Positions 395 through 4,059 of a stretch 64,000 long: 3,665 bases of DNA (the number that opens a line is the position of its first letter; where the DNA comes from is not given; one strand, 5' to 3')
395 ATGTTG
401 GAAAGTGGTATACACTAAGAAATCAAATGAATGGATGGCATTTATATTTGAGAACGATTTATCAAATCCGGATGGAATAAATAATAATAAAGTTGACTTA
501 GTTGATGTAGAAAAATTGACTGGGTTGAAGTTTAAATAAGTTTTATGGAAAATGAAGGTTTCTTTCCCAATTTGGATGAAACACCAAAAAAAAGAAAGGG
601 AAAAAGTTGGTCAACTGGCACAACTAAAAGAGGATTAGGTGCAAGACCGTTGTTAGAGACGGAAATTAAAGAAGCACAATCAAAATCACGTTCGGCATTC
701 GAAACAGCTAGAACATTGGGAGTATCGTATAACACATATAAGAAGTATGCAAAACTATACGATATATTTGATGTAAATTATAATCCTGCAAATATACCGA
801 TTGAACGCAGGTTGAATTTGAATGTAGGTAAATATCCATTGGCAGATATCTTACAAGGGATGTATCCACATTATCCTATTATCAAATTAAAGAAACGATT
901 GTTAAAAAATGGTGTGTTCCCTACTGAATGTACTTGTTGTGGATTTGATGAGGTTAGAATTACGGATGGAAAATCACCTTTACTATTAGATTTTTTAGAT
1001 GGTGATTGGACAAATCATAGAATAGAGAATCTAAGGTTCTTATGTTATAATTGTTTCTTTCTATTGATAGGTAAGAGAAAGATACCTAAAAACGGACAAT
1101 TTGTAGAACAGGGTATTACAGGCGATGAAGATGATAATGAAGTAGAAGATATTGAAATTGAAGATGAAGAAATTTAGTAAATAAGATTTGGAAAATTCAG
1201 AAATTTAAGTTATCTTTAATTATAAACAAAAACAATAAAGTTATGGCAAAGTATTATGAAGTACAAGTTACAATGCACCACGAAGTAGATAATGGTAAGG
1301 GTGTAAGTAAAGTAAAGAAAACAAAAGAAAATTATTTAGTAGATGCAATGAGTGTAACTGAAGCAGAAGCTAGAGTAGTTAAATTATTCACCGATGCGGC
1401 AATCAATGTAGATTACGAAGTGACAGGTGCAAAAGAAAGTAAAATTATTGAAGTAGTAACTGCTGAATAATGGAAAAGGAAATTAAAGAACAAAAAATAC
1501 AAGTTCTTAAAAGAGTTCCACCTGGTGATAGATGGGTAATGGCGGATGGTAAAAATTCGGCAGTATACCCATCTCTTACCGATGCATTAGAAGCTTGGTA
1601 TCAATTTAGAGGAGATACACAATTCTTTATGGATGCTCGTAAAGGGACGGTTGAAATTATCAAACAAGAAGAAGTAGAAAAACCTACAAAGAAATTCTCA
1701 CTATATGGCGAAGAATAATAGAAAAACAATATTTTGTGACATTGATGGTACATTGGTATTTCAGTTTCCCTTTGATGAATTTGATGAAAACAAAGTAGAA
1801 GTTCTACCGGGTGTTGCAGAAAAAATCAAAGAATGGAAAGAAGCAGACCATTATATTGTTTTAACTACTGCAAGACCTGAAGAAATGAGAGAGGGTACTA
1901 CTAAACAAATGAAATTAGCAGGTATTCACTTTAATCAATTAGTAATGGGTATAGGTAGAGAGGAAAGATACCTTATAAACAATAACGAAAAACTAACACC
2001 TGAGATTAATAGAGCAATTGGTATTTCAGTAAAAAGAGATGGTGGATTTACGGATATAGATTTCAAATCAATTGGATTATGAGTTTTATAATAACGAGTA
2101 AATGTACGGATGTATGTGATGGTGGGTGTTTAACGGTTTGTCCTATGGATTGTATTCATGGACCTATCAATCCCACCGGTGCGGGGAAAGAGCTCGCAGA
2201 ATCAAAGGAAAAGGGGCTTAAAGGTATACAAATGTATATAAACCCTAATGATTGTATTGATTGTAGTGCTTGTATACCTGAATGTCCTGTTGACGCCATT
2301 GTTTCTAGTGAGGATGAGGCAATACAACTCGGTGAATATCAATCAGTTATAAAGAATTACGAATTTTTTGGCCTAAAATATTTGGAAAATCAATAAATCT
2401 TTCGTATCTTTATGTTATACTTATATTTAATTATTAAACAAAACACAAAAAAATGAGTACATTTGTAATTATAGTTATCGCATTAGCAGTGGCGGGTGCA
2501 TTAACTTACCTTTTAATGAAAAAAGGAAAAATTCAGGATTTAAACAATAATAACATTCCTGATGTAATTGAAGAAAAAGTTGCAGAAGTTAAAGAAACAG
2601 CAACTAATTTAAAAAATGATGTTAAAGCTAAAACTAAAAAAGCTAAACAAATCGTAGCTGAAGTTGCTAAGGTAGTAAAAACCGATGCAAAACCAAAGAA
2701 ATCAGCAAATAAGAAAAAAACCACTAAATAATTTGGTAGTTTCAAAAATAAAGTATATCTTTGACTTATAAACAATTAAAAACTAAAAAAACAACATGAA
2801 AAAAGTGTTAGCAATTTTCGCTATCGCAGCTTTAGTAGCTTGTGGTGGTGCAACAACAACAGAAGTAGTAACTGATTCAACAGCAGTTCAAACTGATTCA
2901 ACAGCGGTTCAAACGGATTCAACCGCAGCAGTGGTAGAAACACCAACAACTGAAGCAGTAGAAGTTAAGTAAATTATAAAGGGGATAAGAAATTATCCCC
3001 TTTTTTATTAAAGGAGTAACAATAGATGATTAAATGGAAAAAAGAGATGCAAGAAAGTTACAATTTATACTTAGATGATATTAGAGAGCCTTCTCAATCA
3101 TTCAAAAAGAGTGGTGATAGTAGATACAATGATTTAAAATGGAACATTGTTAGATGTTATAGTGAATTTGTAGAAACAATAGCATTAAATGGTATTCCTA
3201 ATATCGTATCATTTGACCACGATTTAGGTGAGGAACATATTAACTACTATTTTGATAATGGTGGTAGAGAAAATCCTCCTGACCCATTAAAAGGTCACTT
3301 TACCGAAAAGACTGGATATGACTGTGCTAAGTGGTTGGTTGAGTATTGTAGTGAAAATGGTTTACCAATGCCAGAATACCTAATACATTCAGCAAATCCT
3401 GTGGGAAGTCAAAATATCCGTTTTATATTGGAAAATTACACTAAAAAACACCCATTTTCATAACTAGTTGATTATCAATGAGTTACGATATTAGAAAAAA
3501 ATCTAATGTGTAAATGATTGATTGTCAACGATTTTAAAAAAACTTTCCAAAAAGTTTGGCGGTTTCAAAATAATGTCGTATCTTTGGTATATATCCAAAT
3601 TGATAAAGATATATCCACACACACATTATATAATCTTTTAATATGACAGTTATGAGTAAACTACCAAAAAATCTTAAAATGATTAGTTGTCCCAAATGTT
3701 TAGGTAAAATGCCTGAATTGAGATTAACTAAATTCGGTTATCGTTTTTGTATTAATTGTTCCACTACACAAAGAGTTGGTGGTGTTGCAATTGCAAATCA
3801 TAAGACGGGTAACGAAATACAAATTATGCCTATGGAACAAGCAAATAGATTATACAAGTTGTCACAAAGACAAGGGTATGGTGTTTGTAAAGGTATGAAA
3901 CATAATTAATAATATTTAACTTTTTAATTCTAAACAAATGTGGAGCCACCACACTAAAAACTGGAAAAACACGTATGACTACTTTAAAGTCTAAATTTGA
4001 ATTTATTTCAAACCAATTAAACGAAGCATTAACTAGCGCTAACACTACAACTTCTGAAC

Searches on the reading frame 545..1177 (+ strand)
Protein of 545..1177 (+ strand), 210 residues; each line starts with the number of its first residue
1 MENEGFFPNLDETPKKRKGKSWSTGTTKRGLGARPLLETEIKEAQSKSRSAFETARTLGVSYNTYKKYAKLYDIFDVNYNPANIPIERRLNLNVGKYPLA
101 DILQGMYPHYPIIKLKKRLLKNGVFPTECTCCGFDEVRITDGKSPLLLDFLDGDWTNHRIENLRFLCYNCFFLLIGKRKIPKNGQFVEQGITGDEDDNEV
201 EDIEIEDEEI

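Call 63: find_encoding_contigs(protein=window:545-1177:+, flank=10000, max_places=3)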
Protein window:545-1177:+ (210 aa): 13 contigs read that carry it; 3 places shown.
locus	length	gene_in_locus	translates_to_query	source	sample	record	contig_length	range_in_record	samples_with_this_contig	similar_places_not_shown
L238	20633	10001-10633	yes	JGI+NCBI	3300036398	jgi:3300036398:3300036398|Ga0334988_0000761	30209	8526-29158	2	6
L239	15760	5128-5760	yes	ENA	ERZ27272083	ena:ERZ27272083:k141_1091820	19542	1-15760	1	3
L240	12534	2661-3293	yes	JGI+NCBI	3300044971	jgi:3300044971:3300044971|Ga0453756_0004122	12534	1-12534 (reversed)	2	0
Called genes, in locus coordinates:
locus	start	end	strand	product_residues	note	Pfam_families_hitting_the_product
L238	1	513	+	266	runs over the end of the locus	-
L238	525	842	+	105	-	-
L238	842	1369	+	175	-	-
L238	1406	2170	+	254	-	-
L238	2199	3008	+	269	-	-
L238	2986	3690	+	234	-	-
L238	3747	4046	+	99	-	-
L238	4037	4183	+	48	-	-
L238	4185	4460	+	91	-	-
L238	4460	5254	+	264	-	-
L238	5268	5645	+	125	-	-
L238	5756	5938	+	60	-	-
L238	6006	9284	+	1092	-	PF13620:CarboxypepD_reg, PF13715:CarbopepD_reg_2, PF25183:OMP_b-brl_4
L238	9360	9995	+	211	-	PF01223:Endonuclease_NS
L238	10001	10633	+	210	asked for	-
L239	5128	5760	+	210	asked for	-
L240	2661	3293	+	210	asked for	-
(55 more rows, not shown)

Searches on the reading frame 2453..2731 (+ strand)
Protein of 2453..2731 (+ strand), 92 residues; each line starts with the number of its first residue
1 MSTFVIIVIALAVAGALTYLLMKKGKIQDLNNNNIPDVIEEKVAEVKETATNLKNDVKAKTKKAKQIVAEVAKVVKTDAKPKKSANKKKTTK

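Call 22: search_protein_families(library=pfam, proteins=[window:2453-2731:+], max_evalue=0.01)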
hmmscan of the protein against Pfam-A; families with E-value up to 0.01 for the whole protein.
window:2453-2731:+ (92 aa): 0 families

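Call 87: search_protein_families(library=ncbifam, proteins=[window:2453-2731:+], max_evalue=0.01)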
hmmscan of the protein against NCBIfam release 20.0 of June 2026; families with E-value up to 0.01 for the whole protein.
window:2453-2731:+ (92 aa): 2 families
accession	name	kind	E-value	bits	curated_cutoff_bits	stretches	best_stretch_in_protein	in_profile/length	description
NF033483.0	PknB_PASTA_kin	equivalog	9e-05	21.7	450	1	5-90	337-421/563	Stk1 family PASTA domain-containing Ser/Thr kinase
NF005826.1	PRK07718.1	equivalog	0.00028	20.8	140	1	2-60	8-67/143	flagellar basal body-associated protein FliL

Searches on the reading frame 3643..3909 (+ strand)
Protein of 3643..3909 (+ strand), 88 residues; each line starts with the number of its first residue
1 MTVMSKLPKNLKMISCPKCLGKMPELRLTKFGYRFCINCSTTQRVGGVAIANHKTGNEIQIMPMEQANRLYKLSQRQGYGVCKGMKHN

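Call 9: search_protein_families(library=phrogs, proteins=[window:3643-3909:+], max_evalue=0.001)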
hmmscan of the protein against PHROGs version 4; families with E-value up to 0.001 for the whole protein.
window:3643-3909:+ (88 aa): 0 families

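Call 22: search_protein_families(library=pfam, proteins=[window:3643-3909:+], max_evalue=0.01)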
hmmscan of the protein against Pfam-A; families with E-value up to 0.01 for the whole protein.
window:3643-3909:+ (88 aa): 2 families
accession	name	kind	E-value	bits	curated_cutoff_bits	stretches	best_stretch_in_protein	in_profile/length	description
PF01412.23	ArfGap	-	0.0034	17.9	28.7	1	5-54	5-54/117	Putative GTPase activating protein for Arf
PF06677.18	Auto_anti-p27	-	0.0059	17.1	24.1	0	15-39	17-39/40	Sjogren's syndrome/scleroderma autoantigen 1 (Autoantigen p27)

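Call 87: search_protein_families(library=ncbifam, proteins=[window:3643-3909:+], max_evalue=0.01)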
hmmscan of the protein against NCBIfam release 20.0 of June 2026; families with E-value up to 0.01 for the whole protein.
window:3643-3909:+ (88 aa): 0 families
